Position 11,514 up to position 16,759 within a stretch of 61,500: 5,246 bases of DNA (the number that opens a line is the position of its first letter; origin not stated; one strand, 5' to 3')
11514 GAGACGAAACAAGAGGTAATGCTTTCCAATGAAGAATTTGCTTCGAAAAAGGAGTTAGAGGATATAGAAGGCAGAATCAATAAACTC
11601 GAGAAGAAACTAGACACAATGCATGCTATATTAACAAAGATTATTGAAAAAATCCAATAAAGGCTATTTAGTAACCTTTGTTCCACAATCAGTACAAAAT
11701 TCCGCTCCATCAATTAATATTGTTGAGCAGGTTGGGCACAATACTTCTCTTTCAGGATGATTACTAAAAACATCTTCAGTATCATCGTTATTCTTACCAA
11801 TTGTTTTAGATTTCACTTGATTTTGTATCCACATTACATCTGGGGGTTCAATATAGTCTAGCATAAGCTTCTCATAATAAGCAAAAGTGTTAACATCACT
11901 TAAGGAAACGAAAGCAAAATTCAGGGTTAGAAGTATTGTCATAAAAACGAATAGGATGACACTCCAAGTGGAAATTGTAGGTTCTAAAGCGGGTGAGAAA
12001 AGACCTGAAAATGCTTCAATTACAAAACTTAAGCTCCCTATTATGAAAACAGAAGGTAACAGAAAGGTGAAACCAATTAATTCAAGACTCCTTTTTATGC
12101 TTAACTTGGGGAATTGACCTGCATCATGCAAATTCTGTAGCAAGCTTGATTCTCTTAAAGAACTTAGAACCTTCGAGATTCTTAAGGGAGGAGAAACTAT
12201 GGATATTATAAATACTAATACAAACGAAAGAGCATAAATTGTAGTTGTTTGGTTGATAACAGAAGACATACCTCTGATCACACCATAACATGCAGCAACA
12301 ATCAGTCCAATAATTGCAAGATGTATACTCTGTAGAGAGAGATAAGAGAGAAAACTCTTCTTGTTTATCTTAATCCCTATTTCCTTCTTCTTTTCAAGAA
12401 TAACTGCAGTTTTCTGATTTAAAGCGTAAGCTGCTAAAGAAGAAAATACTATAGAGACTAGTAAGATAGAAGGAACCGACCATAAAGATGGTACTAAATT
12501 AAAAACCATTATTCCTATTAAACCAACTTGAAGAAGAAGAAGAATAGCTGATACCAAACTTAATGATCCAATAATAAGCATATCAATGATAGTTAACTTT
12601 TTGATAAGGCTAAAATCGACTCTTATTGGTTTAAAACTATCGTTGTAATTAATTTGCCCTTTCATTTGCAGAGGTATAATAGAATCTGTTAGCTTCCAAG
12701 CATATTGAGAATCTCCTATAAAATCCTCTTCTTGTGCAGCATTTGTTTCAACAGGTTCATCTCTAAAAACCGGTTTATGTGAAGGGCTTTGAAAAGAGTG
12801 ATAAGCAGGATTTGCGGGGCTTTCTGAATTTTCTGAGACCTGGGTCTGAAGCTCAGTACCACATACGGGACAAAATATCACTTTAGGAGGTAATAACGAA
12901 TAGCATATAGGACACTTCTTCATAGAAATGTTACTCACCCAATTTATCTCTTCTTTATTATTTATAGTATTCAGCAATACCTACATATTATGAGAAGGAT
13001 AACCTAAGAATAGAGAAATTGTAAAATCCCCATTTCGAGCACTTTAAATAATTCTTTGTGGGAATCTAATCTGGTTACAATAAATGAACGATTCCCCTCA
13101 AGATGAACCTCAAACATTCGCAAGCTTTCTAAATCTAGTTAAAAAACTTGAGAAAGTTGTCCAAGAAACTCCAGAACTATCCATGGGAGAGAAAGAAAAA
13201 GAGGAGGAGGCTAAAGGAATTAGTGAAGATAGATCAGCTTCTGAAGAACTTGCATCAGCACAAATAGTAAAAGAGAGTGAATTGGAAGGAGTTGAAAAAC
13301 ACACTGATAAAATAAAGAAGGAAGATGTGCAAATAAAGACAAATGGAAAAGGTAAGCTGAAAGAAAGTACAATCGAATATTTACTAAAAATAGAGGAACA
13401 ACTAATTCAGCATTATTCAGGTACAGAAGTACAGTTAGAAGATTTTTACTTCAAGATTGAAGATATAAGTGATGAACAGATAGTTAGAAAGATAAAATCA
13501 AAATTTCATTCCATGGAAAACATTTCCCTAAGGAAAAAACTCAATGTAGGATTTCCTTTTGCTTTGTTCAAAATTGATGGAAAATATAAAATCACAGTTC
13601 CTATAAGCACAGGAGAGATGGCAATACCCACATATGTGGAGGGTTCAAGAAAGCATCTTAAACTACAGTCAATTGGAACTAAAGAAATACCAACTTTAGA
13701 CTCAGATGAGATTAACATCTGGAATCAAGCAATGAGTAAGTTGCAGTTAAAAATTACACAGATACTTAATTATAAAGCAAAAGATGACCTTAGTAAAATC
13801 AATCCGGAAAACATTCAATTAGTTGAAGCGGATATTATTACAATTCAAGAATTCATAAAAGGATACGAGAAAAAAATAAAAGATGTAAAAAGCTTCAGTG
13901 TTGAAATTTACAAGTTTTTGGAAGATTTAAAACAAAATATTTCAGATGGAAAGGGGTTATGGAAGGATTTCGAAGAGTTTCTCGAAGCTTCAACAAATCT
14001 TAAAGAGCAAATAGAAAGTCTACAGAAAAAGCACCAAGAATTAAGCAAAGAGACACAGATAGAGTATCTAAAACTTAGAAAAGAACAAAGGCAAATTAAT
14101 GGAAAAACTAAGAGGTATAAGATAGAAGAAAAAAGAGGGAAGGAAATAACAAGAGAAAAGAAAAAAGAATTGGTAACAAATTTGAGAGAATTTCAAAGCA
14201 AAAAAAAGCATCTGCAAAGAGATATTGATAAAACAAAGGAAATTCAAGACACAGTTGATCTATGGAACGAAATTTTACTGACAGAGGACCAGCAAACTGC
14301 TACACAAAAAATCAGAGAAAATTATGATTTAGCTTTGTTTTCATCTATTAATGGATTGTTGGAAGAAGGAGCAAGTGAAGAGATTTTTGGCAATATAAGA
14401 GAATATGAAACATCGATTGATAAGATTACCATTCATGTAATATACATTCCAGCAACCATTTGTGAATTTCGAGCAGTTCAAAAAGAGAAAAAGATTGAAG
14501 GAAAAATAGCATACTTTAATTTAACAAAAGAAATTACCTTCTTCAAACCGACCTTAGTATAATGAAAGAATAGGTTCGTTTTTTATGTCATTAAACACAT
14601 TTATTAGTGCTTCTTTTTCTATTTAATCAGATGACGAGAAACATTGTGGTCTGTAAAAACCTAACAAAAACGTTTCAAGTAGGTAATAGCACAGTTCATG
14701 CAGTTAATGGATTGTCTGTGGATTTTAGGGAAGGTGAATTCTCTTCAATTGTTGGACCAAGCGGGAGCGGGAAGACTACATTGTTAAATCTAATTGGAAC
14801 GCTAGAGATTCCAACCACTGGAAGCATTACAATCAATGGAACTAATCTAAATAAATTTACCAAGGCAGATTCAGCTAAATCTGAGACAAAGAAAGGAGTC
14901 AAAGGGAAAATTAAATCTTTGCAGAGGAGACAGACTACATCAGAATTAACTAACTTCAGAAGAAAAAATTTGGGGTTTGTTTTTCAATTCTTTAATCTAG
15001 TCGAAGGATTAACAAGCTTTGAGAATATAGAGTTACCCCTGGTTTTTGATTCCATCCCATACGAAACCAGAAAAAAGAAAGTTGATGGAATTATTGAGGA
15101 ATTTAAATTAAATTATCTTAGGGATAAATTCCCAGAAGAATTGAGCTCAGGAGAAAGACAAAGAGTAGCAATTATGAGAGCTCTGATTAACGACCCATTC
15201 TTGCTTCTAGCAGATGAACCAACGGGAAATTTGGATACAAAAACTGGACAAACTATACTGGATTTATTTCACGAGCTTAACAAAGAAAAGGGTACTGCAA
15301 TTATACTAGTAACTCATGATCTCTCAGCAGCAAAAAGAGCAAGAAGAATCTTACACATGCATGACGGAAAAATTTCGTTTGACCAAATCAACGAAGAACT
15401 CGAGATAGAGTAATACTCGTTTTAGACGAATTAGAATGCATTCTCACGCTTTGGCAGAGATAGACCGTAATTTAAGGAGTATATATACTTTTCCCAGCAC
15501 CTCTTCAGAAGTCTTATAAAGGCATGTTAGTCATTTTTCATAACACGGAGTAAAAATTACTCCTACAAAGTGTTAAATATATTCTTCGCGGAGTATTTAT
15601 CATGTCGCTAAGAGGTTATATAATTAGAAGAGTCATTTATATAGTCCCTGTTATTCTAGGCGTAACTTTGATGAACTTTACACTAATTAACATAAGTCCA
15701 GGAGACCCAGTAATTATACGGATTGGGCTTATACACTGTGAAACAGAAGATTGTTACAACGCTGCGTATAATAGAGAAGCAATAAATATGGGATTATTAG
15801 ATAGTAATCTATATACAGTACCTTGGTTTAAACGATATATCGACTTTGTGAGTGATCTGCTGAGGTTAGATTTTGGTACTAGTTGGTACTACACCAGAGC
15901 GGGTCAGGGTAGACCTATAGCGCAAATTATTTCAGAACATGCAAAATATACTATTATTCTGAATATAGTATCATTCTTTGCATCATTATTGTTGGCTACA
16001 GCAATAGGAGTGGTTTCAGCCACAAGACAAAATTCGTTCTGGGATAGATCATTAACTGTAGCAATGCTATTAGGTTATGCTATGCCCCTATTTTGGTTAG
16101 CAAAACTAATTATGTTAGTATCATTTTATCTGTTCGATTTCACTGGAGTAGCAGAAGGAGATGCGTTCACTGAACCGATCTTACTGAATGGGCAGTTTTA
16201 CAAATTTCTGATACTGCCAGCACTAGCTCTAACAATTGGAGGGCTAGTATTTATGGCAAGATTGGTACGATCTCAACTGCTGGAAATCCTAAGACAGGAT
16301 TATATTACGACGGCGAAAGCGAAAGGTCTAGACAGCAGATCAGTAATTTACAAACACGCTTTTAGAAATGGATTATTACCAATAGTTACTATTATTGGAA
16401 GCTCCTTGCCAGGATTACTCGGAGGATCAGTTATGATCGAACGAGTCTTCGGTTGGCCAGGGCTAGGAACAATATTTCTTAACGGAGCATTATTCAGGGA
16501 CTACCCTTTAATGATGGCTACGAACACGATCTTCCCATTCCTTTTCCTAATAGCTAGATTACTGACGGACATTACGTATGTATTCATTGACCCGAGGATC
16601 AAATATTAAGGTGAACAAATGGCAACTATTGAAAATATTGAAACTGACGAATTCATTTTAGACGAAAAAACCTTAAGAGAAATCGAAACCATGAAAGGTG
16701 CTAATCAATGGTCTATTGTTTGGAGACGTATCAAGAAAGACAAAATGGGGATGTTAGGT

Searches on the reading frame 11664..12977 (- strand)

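Call 73: search_protein_families(library=pfam, proteins=[window:11664-12977:-], max_evalue=0.001)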
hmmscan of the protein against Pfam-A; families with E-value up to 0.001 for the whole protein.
window:11664-12977:- (437 aa): 5 families
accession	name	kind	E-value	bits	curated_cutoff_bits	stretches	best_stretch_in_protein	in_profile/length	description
PF13240.11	Zn_Ribbon_1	-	2.4e-08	34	25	1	414-435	2-23/23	zinc-ribbon domain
PF13248.11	Zn_ribbon_3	-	5.4e-08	32.5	27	0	18-43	1-26/26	zinc-ribbon domain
PF12773.13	DZR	-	9.4e-08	32.5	27.3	0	414-435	1-22/45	Double zinc ribbon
PF17032.10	Zn_ribbon_15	-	0.00012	23.3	28.9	0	16-40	49-73/73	zinc-ribbon family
PF18912.6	DZR_2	-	0.00095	19.4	27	0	409-434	19-45/56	Double zinc ribbon domain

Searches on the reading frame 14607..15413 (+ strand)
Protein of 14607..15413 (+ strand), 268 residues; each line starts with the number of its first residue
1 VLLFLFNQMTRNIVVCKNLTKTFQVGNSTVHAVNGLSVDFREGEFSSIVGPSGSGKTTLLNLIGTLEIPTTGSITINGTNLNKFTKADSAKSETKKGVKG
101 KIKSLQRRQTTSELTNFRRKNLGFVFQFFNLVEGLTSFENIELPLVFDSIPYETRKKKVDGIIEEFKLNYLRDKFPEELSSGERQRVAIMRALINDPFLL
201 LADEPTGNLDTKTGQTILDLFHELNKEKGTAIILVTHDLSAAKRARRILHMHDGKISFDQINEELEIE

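Call 12: search_protein_families(library=pfam, proteins=[window:14607-15413:+])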
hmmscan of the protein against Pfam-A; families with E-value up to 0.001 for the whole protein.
window:14607-15413:+ (268 aa): 5 families
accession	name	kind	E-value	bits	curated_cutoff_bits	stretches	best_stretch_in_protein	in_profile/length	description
PF00005.33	ABC_tran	-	1.9e-32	113.1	25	1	34-206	2-136/137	ABC transporter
PF13304.12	AAA_21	-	3e-06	27.9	27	0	46-74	2-42/304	AAA domain, putative AbiEii toxin, Type IV TA system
PF02463.25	SMC_N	-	0.00023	21.1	40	0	43-251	24-211/220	RecF/RecN/SMC N terminal domain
PF13555.12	AAA_29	-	0.00045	20.3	27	1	34-76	13-54/61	P-loop containing region of AAA domain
PF13476.12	AAA_23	-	0.00053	21.1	27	0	35-182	12-128/201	AAA domain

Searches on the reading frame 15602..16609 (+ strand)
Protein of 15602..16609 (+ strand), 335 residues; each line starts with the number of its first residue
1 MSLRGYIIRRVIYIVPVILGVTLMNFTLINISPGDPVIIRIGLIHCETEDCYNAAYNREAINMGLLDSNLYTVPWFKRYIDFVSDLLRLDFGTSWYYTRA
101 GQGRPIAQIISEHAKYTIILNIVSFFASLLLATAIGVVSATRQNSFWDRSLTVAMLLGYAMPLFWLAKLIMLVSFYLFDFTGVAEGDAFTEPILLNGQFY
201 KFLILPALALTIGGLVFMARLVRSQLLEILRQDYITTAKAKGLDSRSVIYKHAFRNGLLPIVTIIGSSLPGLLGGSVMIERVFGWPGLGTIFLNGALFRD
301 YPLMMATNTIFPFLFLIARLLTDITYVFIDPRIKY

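Call 12: search_protein_families(library=pfam, proteins=[window:15602-16609:+])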
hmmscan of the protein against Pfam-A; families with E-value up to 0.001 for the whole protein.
window:15602-16609:+ (335 aa): 1 family
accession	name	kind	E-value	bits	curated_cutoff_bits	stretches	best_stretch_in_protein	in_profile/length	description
PF00528.27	BPD_transp_1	-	7.7e-34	117.5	26.4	1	133-334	2-183/184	Binding-protein-dependent transport system inner membrane component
